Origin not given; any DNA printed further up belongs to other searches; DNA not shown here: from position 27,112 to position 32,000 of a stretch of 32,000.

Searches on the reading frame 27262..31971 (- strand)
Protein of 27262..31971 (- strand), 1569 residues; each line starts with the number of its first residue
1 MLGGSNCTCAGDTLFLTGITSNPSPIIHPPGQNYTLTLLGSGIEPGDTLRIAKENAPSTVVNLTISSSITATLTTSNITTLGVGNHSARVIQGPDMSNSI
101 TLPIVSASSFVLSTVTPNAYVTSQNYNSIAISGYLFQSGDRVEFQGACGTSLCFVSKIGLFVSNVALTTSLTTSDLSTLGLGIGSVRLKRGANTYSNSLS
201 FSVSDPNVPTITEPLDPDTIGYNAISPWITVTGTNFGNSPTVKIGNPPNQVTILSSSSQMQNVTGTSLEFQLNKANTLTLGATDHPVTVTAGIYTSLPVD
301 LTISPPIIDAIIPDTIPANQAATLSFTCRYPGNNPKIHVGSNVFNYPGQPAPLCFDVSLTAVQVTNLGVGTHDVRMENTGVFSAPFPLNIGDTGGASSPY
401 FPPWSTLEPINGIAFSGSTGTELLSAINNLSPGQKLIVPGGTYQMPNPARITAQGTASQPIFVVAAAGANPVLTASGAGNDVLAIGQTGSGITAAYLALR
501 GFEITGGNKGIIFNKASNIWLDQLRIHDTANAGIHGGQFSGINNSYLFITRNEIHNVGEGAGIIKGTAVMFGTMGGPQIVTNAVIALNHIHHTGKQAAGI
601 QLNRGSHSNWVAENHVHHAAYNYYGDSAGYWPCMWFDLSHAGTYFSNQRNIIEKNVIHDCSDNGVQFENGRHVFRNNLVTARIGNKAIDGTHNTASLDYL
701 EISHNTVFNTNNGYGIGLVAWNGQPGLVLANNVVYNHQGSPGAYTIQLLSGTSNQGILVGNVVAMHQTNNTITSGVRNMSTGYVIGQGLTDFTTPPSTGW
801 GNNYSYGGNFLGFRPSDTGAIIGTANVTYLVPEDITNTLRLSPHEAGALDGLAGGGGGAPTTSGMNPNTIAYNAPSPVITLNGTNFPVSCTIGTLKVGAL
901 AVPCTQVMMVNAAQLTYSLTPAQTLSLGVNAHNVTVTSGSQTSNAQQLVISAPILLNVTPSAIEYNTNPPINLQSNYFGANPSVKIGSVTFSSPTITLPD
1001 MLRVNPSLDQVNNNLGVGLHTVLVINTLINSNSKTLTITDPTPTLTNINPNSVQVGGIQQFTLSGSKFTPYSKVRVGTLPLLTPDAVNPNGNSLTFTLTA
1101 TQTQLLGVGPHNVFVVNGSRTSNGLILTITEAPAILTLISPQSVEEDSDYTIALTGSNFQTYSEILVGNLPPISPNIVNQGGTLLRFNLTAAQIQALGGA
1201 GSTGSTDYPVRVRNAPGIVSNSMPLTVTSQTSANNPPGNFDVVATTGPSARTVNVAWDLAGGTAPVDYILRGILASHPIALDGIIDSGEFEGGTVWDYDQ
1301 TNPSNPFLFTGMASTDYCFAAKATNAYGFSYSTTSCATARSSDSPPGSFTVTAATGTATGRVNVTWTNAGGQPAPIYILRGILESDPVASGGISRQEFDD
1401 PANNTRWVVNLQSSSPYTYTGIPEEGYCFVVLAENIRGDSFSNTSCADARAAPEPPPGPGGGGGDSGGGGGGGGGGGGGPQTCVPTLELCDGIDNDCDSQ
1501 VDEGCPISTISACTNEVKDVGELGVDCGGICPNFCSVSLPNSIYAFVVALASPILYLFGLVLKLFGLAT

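Call 69: find_encoding_contigs(protein=window:27262-31971:-, flank=10000, max_places=3)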
Protein window:27262-31971:- (1569 aa): no gene with exactly this product is on record in the collection.
